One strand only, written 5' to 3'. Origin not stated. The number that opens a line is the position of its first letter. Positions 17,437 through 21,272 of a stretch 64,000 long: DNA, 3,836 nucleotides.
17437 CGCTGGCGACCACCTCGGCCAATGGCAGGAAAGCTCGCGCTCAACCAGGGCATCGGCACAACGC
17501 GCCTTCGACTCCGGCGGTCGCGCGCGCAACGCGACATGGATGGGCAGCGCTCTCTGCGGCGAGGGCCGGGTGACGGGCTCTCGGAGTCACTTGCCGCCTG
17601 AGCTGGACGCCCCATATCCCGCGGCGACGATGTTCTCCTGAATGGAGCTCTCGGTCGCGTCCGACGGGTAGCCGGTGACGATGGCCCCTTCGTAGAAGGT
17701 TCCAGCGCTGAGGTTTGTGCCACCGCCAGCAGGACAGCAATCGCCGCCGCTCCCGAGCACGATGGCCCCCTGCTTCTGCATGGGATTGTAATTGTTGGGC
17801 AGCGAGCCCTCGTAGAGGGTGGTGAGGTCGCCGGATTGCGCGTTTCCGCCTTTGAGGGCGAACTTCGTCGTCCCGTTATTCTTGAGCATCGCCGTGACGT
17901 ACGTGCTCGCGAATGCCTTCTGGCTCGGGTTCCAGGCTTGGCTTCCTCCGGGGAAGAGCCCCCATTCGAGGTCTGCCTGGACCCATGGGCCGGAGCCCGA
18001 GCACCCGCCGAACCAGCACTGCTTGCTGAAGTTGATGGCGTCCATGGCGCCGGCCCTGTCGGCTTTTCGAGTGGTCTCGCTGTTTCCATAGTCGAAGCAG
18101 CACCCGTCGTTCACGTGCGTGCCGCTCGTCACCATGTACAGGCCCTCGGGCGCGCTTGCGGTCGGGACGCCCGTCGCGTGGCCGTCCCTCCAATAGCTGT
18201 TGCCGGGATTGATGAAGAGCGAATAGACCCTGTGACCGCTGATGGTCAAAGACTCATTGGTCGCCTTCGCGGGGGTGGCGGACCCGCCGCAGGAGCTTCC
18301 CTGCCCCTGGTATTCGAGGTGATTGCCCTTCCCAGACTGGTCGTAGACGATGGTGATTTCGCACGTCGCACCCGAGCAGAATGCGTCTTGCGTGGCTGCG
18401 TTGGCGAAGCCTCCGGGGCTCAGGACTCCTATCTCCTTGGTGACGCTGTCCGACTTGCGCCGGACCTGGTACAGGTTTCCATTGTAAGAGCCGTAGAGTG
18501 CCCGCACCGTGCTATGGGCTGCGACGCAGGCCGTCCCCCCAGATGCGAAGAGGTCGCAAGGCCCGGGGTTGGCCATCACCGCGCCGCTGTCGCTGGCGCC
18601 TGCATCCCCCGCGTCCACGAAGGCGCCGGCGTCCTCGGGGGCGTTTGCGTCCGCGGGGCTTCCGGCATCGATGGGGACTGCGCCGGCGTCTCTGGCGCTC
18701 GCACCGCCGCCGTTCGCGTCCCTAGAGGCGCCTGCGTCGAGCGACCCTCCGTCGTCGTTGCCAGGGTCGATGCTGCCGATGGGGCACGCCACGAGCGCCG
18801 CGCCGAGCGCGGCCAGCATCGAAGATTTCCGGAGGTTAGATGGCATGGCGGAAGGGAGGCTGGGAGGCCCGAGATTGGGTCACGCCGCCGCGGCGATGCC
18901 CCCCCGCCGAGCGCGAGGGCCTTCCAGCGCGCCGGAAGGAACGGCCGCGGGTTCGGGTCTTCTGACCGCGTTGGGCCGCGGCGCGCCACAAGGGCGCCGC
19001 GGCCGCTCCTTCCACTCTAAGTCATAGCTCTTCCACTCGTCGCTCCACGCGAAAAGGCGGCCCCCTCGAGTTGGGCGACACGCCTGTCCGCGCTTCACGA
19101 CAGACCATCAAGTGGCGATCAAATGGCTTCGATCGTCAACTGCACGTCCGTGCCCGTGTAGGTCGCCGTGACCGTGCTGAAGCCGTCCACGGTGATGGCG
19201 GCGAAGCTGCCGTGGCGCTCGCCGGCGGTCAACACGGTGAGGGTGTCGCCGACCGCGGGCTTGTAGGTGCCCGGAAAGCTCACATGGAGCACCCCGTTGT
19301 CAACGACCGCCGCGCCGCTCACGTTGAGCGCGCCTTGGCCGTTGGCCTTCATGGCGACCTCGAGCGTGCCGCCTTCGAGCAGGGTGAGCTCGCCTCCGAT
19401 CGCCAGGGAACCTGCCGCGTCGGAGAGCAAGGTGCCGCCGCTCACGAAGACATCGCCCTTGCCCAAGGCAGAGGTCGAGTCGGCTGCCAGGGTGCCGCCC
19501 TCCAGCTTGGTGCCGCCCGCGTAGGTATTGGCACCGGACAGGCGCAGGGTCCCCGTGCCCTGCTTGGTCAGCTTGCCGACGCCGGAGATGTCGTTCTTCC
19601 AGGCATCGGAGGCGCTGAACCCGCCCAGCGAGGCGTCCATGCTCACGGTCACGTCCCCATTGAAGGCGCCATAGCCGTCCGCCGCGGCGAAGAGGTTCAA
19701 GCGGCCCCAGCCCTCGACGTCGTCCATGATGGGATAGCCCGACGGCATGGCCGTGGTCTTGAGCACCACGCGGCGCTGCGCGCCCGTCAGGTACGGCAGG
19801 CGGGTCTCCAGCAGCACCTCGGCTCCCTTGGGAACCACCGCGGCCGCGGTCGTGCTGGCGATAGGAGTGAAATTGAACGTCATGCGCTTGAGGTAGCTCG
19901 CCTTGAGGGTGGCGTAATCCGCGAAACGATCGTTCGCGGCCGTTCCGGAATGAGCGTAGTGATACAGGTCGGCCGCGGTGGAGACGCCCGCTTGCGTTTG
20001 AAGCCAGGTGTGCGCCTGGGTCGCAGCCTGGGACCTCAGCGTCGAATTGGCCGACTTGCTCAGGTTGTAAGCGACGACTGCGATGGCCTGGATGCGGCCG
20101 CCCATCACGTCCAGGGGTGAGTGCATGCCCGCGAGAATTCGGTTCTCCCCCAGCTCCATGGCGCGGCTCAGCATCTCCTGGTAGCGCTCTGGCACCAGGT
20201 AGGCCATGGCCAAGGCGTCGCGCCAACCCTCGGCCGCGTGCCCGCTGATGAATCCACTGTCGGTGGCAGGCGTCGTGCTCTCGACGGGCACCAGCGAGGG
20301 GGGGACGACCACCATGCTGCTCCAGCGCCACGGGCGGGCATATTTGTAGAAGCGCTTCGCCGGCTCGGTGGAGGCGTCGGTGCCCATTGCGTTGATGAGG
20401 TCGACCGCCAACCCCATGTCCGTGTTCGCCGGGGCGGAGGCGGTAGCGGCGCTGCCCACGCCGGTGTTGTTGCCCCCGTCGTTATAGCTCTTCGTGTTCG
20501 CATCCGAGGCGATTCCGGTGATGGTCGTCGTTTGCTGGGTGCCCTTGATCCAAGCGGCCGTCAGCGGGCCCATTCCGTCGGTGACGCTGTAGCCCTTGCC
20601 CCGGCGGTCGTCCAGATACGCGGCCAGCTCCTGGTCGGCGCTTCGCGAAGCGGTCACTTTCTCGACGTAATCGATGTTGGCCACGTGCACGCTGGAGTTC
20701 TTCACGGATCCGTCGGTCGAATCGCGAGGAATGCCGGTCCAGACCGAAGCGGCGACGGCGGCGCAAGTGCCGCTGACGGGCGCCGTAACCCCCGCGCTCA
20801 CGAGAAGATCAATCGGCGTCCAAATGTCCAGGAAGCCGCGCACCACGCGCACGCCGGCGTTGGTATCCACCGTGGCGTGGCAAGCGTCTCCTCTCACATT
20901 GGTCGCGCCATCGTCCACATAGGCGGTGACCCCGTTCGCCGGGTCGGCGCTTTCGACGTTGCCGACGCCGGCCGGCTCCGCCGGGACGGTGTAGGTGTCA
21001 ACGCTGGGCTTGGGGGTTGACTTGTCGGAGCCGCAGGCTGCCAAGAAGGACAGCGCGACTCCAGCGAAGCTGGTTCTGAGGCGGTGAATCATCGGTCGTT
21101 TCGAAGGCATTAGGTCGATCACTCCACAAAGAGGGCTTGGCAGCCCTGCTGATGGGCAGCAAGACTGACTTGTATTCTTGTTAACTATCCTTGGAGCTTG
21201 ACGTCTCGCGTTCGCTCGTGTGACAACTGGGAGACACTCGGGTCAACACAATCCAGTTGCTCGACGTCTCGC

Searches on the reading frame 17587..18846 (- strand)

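Call 6: search_protein_families(library=pfam, proteins=[window:17587-18846:-], max_evalue=0.01)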
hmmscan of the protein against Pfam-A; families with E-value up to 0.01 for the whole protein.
window:17587-18846:- (419 aa): 1 family
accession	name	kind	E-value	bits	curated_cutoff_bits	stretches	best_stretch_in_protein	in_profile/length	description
PF09206.18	ArabFuran-catal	-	2.3e-135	451.2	25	1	96-411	1-314/315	Alpha-L-arabinofuranosidase B, catalytic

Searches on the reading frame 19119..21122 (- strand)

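Call 6: search_protein_families(library=pfam, proteins=[window:19119-21122:-], max_evalue=0.01)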
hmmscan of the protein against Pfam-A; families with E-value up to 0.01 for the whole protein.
window:19119-21122:- (667 aa): 2 families
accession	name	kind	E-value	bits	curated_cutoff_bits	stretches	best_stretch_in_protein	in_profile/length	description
PF01569.27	PAP2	-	5.6e-11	42.8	27.2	1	243-351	6-119/130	PAP2 superfamily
PF12951.13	PATR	-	7.3e-11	42.4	27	1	518-546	1-29/30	Passenger-associated-transport-repeat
